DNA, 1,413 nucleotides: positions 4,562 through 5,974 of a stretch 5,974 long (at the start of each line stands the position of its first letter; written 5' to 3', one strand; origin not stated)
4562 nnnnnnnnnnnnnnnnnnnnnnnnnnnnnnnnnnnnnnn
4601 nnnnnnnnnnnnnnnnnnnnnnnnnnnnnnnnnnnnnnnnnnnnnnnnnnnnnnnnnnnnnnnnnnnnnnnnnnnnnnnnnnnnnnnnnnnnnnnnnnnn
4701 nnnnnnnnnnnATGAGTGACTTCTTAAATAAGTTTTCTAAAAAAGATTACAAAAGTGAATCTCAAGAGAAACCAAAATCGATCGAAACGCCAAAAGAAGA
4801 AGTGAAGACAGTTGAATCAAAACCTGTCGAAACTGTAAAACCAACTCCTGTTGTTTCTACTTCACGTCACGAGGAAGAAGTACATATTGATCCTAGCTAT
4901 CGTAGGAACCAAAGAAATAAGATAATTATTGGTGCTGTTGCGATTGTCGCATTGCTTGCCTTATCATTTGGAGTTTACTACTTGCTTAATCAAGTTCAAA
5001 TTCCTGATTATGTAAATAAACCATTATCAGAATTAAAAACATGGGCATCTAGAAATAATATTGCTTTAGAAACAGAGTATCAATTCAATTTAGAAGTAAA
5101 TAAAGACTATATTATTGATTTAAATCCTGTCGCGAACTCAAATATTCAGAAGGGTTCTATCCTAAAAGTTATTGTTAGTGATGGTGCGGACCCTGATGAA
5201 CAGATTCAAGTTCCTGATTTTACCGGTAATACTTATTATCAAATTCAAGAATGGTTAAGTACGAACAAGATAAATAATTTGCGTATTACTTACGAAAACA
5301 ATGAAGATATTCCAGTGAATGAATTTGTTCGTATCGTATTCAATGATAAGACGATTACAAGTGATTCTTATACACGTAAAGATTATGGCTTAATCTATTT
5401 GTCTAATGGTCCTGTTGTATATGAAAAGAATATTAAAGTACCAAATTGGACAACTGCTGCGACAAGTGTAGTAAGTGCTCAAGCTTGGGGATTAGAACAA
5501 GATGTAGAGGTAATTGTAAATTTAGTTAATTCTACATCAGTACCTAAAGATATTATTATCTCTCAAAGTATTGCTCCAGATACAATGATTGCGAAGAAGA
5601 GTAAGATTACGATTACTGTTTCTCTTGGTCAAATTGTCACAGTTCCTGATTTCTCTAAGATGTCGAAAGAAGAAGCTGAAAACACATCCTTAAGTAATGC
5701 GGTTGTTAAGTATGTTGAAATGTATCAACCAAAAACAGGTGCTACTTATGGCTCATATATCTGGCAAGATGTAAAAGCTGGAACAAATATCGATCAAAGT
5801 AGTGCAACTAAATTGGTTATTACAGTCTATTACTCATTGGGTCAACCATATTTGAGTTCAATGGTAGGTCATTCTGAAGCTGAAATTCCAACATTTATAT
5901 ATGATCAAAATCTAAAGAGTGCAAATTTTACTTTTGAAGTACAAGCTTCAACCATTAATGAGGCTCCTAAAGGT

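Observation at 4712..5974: Large gene missing from the ORF track: kinase-less, PBP-less PASTA-array membrane protein overlapping the ABC ATPase stop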

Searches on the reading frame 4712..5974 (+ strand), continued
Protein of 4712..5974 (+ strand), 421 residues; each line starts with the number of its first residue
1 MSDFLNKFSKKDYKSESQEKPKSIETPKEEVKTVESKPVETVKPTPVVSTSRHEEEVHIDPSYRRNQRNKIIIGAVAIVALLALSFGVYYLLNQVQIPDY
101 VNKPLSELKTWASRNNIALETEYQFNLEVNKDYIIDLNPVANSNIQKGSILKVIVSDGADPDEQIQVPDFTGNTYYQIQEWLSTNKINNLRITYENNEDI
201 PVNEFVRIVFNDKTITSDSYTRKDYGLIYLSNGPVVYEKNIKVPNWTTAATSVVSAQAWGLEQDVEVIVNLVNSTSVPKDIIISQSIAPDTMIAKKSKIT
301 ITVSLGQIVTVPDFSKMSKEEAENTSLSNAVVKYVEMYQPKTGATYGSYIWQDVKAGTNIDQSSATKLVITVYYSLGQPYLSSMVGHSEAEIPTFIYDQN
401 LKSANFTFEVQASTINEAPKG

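Call 62: find_encoding_contigs(protein=P0373, flank=6000, max_places=1)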
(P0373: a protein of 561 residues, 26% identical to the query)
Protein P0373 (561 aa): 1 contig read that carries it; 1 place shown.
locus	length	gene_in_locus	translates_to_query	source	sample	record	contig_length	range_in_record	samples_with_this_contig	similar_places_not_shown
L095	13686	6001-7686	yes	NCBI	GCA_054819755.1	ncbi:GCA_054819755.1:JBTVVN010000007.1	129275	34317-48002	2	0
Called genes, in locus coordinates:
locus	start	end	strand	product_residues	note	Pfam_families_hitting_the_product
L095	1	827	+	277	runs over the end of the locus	PF08239:SH3_3, PF18348:SH3_16 (weak), PF00018:SH3_1 (faint), PF07653:SH3_2 (faint), PF00877:NLPC_P60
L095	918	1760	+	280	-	PF13354:Beta-lactamase2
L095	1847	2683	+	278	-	PF00581:Rhodanese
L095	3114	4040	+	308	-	PF00005:ABC_tran, PF13304:AAA_21 (weak)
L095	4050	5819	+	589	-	PF12698:ABC2_membrane_3, PF12679:ABC2_membrane_2, PF10920:DUF2705, PF12730:ABC2_membrane_4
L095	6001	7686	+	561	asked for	PF03793:PASTA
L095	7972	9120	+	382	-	PF01625:PMSR, PF01641:SelR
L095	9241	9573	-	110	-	PF06949:DUF1292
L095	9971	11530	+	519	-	PF00005:ABC_tran, PF13304:AAA_21 (faint), PF00005:ABC_tran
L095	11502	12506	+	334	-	PF02653:BPD_transp_2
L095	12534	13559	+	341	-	PF13407:Peripla_BP_4, PF00532:Peripla_BP_1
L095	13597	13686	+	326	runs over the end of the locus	PF02653:BPD_transp_2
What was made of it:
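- A class A beta-lactamase-like gene and an NlpC/P60 gene lie upstream in L095 (call 62).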

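Call 64: find_encoding_contigs(protein=P0377, flank=6000, max_places=1)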
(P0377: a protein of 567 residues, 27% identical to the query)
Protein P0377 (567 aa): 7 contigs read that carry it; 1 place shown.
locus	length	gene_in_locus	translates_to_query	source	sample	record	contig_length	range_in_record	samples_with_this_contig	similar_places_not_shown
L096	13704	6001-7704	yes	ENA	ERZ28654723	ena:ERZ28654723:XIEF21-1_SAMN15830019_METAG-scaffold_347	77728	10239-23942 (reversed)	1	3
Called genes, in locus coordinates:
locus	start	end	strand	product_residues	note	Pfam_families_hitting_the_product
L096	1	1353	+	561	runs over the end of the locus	-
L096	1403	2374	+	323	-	PF01734:Patatin, PF19890:DUF6363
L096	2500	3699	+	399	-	PF00162:PGK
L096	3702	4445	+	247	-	PF00121:TIM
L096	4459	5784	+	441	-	PF03952:Enolase_N, PF00113:Enolase_C, PF13378:MR_MLE_C (weak), PF07476:MAAL_C (faint)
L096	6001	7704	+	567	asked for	PF03793:PASTA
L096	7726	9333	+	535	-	PF12704:MacB_PCD, PF02687:FtsX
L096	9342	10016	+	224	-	PF02463:SMC_N (faint), PF13481:AAA_25 (faint), PF00005:ABC_tran, PF01637:ATPase_2 (faint), PF13304:AAA_21 (faint)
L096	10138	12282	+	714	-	PF02927:CelD_N, PF00759:Glyco_hydro_9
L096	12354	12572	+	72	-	PF03840:SecG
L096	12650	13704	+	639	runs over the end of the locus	PF00773:RNB, PF00575:S1 (faint)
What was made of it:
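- Reordered, PASTA first: L096 (call 64).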

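Call 65: find_encoding_contigs(protein=P0364, flank=6000, max_places=1)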
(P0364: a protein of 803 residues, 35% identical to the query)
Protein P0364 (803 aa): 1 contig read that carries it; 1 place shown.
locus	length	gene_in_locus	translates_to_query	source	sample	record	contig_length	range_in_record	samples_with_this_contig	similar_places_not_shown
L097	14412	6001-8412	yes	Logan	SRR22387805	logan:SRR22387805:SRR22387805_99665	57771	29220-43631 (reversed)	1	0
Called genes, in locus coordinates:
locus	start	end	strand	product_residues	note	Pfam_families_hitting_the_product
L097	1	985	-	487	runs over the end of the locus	PF06961:DUF1294, PF00395:SLH (faint), PF08239:SH3_3, PF00877:NLPC_P60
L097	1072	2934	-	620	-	PF00672:HAMP (weak), PF00512:HisKA, PF02518:HATPase_c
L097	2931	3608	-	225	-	PF00072:Response_reg, PF00486:Trans_reg_C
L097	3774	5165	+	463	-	PF12704:MacB_PCD, PF02687:FtsX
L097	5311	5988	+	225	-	PF02463:SMC_N (faint), PF00005:ABC_tran, PF13304:AAA_21 (faint)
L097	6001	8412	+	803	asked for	PF03793:PASTA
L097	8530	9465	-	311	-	-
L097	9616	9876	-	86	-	PF00381:PTS-HPr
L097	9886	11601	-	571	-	PF05524:PEP-utilisers_N, PF00391:PEP-utilizers, PF02896:PEP-utilizers_C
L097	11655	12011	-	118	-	PF04198:Sugar-bind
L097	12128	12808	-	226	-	PF16316:DUF4956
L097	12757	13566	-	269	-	PF09359:VTC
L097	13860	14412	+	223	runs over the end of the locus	PF00072:Response_reg, PF00486:Trans_reg_C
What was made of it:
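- An NlpC/P60 hydrolase lies next to the module in L097 and L095 (calls 62, 65).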

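Call 68: search_dna_similar(query=P0001, collection=plasmids, mode=protein, max_rows=12, max_evalue=0.00001)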
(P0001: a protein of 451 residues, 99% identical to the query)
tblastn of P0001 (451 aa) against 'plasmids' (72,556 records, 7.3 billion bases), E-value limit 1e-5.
Records with a match: 5; places in all: 5; records where one place covers at least 80% of the query: 1.
Best place of each record, by identity: <60% 5.
By first word of the organism name: Enterococcus 5.
By predicted mobility (MOB-suite, as given by PLSDB): non-mobilizable 5.
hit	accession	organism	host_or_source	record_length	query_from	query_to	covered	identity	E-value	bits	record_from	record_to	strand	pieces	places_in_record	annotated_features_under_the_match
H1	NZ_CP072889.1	Enterococcus raffinosus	stream/river surface water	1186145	1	446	99%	29.0%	2e-45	176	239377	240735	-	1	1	record has no annotation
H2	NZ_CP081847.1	Enterococcus raffinosus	Homo sapiens,feces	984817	143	446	67%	31.6%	7e-27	148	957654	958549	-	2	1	PASTA domain-containing protein (x2)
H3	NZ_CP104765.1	Enterococcus raffinosus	Homo sapiens,urine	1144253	143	446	64%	33.0%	1e-21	149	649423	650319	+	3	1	record has no annotation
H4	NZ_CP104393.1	Enterococcus raffinosus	fermented food (Meju)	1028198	143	446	64%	33.0%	1e-21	149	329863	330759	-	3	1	record has no annotation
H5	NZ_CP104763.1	Enterococcus raffinosus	-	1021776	143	446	64%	32.7%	3e-21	148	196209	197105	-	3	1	record has no annotation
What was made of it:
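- No hits on mobilisable plasmids (call 68).
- Tried and rejected: The only plasmid hits are on non-mobilisable E. raffinosus megaplasmids of about 1 Mb (call 68).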

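Call 69: search_protein_families(library=padloc, proteins=[P0001], max_evalue=0.001)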
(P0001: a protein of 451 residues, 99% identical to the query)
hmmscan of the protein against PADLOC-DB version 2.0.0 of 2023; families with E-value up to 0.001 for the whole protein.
P0001 (451 aa): 3 families
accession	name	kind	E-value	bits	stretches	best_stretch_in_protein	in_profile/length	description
PDLC04040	PD-T4-6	-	1.1e-17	62.1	2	233-401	347-510/547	-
PDLC04052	PD-T4-6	-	2e-12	45.1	1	35-177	296-438/496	-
PDLC04060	PD-T4-6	-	9.9e-10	35.9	0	273-327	419-474/486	-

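Call 70: get_annotated_region(hit=H2, flank=5000)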
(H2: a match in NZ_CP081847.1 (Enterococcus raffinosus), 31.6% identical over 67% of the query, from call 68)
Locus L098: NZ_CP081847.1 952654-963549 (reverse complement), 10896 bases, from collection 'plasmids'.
description: Enterococcus raffinosus strain CX012922 plasmid pCX012922, complete sequence
organism: Enterococcus raffinosus (NCBI taxid 71452)
taxonomy: Bacteria; Bacillota; Bacilli; Lactobacillales; Enterococcaceae; Enterococcus; Enterococcus raffinosus
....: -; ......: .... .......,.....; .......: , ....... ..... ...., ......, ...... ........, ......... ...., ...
typing (MOB-suite, as given by PLSDB): non-mobilizable
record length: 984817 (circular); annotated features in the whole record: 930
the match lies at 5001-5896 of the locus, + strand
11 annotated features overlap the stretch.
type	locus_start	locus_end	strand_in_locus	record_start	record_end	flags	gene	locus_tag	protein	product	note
CDS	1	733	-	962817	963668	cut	-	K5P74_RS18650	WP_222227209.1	GRP family sugar transporter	GO:0034219 - carbohydrate transmembrane transport [Evidence IEA]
CDS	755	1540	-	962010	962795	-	-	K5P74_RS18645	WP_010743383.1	glucose-1-dehydrogenase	-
CDS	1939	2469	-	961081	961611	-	-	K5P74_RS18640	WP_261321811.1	hypothetical protein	-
CDS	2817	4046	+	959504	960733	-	-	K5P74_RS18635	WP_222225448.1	IS110 family transposase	-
CDS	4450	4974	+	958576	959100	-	-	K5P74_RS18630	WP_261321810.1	response regulator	GO:0000160 - phosphorelay signal transduction system [Evidence IEA]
CDS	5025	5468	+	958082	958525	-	-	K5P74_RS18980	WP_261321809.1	PASTA domain-containing protein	-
CDS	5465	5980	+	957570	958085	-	-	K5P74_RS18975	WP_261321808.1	PASTA domain-containing protein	-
CDS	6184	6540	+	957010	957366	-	-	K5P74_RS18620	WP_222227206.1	hypothetical protein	-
CDS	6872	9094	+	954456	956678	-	-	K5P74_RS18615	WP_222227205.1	hypothetical protein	-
CDS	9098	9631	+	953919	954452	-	-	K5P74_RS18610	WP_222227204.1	hypothetical protein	-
CDS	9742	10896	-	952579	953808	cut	-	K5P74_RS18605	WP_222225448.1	IS110 family transposase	-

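Call 71: get_annotated_region(hit=H1, flank=4000)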
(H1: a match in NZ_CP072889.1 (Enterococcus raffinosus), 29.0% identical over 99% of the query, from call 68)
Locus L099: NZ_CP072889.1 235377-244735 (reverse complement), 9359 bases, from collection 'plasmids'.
description: Enterococcus raffinosus strain F162_2 plasmid pF162_2_1, complete sequence
organism: Enterococcus raffinosus (NCBI taxid 71452)
taxonomy: Bacteria; Bacillota; Bacilli; Lactobacillales; Enterococcaceae; Enterococcus; Enterococcus raffinosus
host: -; source: stream/river surface water; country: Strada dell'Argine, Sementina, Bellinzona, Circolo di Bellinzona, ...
typing (MOB-suite, as given by PLSDB): non-mobilizable
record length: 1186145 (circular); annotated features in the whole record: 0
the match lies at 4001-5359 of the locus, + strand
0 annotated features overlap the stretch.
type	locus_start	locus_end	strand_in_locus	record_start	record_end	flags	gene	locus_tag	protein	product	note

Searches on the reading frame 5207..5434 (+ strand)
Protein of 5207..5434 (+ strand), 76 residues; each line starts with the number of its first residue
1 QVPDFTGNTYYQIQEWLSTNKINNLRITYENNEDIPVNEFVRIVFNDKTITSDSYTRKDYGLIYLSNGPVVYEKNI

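Call 30: search_protein_families(library=pfam, max_evalue=10, proteins=[window:5207-5434:+])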
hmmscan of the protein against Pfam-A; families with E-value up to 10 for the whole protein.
seq(76 aa): 3 families
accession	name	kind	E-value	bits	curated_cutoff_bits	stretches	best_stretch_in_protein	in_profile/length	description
PF00240.29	ubiquitin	-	0.0063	16.7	25.4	1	17-62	16-59/72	Ubiquitin family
PF11976.14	Rad60-SLD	-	0.01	16.1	23.8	1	19-61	20-61/72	Ubiquitin-2 like Rad60 SUMO-like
PF03793.24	PASTA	-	0.11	13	23.2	1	1-36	2-37/64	PASTA domain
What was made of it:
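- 5204..5431 (+): PASTA module 2 (residues 165-240). It is atypical in sequence but carries the conserved residues Y220 (at least 90%), R222 (invariant) and D224 (at least 90%). Pfam 13 bits (call 30).
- On PASTA domain proteins (Pfam PF03793): Modules 1 and 3 pass on their own; modules 2, 4 and 5 have weak PASTA hits (PASTA is the top hit for 4 and 5; for module 2 it ranks below two weak ubiquitin-family hits) (call 30).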

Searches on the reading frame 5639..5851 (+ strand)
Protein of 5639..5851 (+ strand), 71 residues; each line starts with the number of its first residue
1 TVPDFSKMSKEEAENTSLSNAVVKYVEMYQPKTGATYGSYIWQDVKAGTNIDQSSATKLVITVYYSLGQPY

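Call 30: search_protein_families(library=pfam, max_evalue=10, proteins=[window:5639-5851:+])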
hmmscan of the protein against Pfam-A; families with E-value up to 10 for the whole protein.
seq(71 aa): 1 family
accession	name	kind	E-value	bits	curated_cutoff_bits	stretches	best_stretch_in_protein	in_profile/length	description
PF03793.24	PASTA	-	0.0003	21.1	23.2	1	1-55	2-56/64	PASTA domain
